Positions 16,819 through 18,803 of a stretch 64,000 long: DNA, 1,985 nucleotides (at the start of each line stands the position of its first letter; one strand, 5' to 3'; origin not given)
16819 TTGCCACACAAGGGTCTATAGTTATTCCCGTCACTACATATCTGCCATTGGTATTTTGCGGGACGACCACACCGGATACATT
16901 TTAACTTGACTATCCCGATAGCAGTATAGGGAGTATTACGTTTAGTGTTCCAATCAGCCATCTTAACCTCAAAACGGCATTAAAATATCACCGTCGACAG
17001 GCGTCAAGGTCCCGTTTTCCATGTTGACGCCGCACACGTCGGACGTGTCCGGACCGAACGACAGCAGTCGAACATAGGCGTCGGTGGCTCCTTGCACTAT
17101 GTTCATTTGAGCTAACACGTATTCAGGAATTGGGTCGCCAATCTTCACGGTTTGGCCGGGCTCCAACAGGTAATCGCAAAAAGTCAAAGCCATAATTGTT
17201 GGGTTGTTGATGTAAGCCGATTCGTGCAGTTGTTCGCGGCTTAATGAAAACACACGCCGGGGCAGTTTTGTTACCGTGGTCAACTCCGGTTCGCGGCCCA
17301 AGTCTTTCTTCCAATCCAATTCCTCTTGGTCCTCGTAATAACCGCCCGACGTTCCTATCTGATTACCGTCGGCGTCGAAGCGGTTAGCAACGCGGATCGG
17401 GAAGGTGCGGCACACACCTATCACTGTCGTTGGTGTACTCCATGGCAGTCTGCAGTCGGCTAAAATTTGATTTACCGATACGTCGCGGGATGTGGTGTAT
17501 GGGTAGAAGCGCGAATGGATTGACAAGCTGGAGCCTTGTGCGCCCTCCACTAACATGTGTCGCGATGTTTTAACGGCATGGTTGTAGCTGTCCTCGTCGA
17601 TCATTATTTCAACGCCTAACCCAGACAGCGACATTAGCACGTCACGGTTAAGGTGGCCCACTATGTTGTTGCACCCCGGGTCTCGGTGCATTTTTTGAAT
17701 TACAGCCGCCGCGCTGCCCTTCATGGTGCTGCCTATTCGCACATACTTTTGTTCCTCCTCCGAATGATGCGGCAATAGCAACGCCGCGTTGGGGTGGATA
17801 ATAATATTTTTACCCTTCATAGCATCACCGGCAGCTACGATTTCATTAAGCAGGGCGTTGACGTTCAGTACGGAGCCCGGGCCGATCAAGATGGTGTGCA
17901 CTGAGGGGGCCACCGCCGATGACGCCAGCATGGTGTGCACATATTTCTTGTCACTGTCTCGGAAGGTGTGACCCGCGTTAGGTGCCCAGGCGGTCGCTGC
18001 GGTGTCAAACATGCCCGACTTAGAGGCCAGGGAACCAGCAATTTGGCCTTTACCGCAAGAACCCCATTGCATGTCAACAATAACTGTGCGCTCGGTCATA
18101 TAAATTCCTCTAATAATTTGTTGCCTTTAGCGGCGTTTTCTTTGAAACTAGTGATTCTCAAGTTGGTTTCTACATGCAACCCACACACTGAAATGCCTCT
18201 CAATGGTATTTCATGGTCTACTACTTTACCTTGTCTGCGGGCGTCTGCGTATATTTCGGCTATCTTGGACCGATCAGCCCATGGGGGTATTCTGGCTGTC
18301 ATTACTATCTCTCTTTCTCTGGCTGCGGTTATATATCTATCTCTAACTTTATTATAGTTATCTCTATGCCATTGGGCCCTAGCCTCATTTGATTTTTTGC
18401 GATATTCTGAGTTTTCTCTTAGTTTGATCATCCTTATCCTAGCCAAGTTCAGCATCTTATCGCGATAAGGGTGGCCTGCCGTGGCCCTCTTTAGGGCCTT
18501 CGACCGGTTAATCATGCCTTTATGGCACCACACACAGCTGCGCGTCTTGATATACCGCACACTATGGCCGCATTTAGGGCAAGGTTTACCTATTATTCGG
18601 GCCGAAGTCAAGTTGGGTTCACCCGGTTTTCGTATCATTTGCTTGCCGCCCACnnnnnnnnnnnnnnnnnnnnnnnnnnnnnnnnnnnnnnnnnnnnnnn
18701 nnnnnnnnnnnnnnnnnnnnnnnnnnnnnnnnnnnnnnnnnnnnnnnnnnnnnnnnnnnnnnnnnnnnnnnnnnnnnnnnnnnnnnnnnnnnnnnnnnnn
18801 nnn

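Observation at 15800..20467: Complete-looking 2-aminoadenine (Z-base) DNA biosynthesis cluster: DatZ-like HD hydrolase, MazZ, PurZ and DpoZ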

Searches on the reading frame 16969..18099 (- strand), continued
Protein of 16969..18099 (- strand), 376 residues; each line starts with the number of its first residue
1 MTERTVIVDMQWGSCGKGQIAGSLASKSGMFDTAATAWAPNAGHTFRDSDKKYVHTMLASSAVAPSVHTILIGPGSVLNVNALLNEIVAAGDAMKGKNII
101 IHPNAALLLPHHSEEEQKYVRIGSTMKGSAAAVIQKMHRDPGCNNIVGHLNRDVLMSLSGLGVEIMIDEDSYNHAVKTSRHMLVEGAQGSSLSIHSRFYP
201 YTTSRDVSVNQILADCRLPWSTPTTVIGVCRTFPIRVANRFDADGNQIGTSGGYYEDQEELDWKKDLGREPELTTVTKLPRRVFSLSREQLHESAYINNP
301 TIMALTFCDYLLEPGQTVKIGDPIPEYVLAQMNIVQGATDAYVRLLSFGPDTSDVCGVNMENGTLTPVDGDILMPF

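Call 38: find_encoding_contigs(protein=P0002, flank=10000, max_places=2)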
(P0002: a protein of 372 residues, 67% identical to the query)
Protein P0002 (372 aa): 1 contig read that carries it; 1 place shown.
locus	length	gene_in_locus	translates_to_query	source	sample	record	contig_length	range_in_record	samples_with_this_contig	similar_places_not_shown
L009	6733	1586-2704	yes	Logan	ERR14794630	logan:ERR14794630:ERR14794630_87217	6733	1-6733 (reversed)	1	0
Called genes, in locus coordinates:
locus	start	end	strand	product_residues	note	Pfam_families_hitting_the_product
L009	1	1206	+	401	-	?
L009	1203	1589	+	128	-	-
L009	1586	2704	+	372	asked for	PF00709:Adenylsucc_synt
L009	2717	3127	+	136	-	-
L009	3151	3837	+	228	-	PF12917:YfbR-like, PF13023:HD_3, PF01966:HD (weak)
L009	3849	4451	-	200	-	-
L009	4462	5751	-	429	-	-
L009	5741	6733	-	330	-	?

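Call 39: search_protein_families(library=pfam, proteins=[L002:7096-7968:+], max_evalue=0.05)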
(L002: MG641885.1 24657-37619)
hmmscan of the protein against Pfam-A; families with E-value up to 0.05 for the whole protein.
L002:7096-7968:+ (290 aa): 2 families
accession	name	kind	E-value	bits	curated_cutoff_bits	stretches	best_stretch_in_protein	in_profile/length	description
PF18909.5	dGTP_diPhyd_N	-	1.1e-24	86.7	27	1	3-97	4-99/99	dATP/dGTP diphosphohydrolase, N-terminal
PF04447.17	dATP-dGTP_PPHyd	-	1.5e-08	35.2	23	1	154-237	6-91/97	dATP/dGTP pyrophosphohydrolase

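Call 73: search_protein_families(library=ncbifam, proteins=[window:16969-18099:-], max_evalue=0.01)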
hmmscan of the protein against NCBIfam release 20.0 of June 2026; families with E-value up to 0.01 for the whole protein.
window:16969-18099:- (376 aa): 6 families
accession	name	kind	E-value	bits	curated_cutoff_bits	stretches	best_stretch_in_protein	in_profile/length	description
NF038379.2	amino_Aden_PurZ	exception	9.5e-83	277.8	300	1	5-294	2-288/293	succino-amino-deoxyadenylate synthase PurZ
NF003295.0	PRK04293.1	equivalog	3.9e-38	131.2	368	1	5-359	4-333/337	adenylosuccinate synthetase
TIGR00184.1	purA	equivalog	7.5e-30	104.1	395.55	2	6-139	1-139/425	adenylosuccinate synthase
NF002223.0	PRK01117.1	equivalog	1.1e-25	90.4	402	2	4-139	3-143/430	adenylosuccinate synthase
NF010355.0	PRK13783.1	equivalog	2.1e-21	76.6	445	2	4-139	2-141/404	adenylosuccinate synthase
NF010357.0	PRK13785.1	equivalog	8.8e-14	51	700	2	6-114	4-108/455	adenylosuccinate synthase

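Call 75: search_protein_families(library=pfam, proteins=[L002:9355-10272:+], max_evalue=0.01)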
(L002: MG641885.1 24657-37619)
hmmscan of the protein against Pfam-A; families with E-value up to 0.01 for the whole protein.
L002:9355-10272:+ (305 aa): 1 family
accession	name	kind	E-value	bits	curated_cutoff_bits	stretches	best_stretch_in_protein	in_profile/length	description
PF19108.5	DUF5795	-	0.001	19.5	27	1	156-190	38-70/74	Family of unknown function (DUF5795)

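Call 93: search_dna_similar(query=L003:6001-7032:+, collection=phages, mode=protein, max_rows=60, max_evalue=1e-40)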
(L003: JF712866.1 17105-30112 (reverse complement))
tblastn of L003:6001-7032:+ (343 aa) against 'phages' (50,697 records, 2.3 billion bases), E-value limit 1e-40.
Records with a match: 62; places in all: 62; records where one place covers at least 80% of the query: 62.
Best place of each record, by identity: >=99% 2; 95-99% 17; 60-80% 19; <60% 24.
By first word of the organism name: Vibrio 38; Acinetobacter 10; Alteromonas 2; Klebsiella 2; Burkholderia 2; Ochrobactrum 2; Stenotrophomonas 1; Salmonella 1; Pseudomonas 1; Providencia 1; and 2 more.
By host as written in the record: - 21; Vibrio cholerae 2095 9; Vibrio cholerae 7; Acinetobacter baumannii 4; Vibrio cholerae O1 Classic E8021 2; Vibrio crassostreae 2; Alteromonas macleodii 2; Acinetobacter baumannii DSM 106838 2; and 11 more.
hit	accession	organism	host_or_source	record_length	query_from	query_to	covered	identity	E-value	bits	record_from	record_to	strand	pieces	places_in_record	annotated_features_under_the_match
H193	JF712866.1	Vibrio phage phiVC8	Vibrio cholerae O1 Classic E8021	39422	1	343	100%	100.0%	0e+0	722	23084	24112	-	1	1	adenylosuccinate synthetase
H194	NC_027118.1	Vibrio phage phiVC8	Vibrio cholerae O1 Classic E8021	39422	1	343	100%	100.0%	0e+0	722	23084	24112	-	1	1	2-aminooxy adenylosuccinate synthetase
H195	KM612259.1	Vibrio phage QH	Vibrio cholerae 2095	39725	1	343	100%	98.8%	0e+0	716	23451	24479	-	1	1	adenylosuccinate synthetase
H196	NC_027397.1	Vibrio phage QH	Vibrio cholerae 2095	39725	1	343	100%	98.8%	0e+0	716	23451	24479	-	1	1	2-aminooxy adenylosuccinate synthetase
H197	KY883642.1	Vibrio phage JSF15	Vibrio cholerae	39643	1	343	100%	98.8%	0e+0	715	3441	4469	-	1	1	adenylosuccinate synthetase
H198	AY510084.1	Vibrio phage VP5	Vibrio cholerae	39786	1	343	100%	98.5%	0e+0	714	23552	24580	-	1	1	purA: adenylosuccinate synthetase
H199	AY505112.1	Vibrio phage VP2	-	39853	1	343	100%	98.5%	0e+0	714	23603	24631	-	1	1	none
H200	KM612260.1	Vibrio phage CJY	Vibrio cholerae 2095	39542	1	343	100%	98.5%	0e+0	714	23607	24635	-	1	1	adenylosuccinate synthetase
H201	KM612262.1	Vibrio phage H2 SGB-2014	Vibrio cholerae 2095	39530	1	343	100%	98.5%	0e+0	714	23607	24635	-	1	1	adenylosuccinate synthetase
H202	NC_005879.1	Vibrio phage VP2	Vibrio cholerae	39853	1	343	100%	98.5%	0e+0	714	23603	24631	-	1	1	2-aminooxy adenylosuccinate synthetase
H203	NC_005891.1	Vibrio phage VP5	Vibrio cholerae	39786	1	343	100%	98.5%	0e+0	714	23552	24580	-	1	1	purA: 2-aminooxy adenylosuccinate synthetase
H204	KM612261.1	Vibrio phage H1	Vibrio cholerae 2095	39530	1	343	100%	98.3%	0e+0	712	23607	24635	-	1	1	adenylosuccinate synthetase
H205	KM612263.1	Vibrio phage H3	Vibrio cholerae 2095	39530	1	343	100%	98.3%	0e+0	712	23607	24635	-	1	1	adenylosuccinate synthetase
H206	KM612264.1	Vibrio phage J2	Vibrio cholerae 2095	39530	1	343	100%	98.3%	0e+0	712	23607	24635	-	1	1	adenylosuccinate synthetase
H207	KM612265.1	Vibrio phage J3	Vibrio cholerae 2095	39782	1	343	100%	98.3%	0e+0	712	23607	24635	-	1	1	adenylosuccinate synthetase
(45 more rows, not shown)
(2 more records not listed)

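Call 96: search_protein_families(library=pfam, proteins=[L008:11167-11658:+, L009:2717-3127:+], max_evalue=0.01)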
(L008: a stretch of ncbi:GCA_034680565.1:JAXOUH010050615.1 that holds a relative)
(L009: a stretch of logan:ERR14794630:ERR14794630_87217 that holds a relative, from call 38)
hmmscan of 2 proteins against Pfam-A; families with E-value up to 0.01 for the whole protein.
L008:11167-11658:+ (163 aa): 0 families

L009:2717-3127:+ (136 aa): 0 families

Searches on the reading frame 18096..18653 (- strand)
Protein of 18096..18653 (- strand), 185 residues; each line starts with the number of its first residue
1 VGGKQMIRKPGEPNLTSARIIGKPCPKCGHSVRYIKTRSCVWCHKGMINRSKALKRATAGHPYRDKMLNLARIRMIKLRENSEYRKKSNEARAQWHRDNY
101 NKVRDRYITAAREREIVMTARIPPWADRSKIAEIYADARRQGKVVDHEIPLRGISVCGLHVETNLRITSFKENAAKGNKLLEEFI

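Call 3: search_protein_families(library=pfam, proteins=[window:18096-18653:-], max_evalue=0.01)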
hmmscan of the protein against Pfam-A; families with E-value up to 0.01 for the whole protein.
window:18096-18653:- (185 aa): 0 families

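Call 4: search_protein_families(library=phrogs, proteins=[window:18096-18653:-], max_evalue=0.001)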
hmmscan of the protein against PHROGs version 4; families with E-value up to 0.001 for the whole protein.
window:18096-18653:- (185 aa): 3 families
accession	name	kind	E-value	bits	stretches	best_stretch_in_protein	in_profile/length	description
phrog_26577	-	unknown function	5.8e-16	59.9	1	100-178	22-105/119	-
phrog_1035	-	DNA, RNA and nucleotide metabolism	5.5e-07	30.7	1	23-185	64-219/271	endonuclease VII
phrog_15231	-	unknown function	0.00017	22.9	1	22-52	104-134/138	-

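Call 39: search_protein_families(library=pfam, proteins=[window:18096-18653:-], max_evalue=0.05)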
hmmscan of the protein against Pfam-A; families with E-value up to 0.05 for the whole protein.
window:18096-18653:- (185 aa): 0 families

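Call 72: search_solved_structures(query=window:18096-18653:-, max_evalue=5, show_alignments=1)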
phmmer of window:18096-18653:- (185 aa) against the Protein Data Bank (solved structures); distinct sequences matched with E-value up to 5: 3.
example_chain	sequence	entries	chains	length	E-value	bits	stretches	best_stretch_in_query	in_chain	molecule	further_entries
8xi2_A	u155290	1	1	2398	0.15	15.1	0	100-145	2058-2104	MPN domain-containing protein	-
2j4x_A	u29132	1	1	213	0.93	12.6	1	67-117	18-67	MITOGEN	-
9rtc_A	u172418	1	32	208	1.9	11.6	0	50-126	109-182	nanoRNase C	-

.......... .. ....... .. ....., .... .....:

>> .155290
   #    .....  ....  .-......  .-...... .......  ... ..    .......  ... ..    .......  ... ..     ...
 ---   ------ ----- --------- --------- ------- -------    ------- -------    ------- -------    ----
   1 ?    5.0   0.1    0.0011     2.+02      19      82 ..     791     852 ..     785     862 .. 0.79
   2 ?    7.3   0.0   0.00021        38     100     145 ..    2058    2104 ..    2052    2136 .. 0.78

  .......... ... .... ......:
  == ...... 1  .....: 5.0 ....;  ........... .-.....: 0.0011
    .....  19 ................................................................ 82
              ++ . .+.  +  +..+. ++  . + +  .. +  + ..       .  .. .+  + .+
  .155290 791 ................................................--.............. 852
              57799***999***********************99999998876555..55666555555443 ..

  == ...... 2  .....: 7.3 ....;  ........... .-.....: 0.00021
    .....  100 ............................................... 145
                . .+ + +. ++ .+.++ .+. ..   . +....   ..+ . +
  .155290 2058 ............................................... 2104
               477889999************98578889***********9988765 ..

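Call 73: search_protein_families(library=ncbifam, proteins=[window:18096-18653:-], max_evalue=0.01)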
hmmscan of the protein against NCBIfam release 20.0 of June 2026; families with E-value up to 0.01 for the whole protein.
window:18096-18653:- (185 aa): 1 family
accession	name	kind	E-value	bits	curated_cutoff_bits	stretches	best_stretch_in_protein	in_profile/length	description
NF053632.1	heli_RadD_YejH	equivalog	0.0012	17.2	720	1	19-115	426-514/573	DNA repair helicase RadD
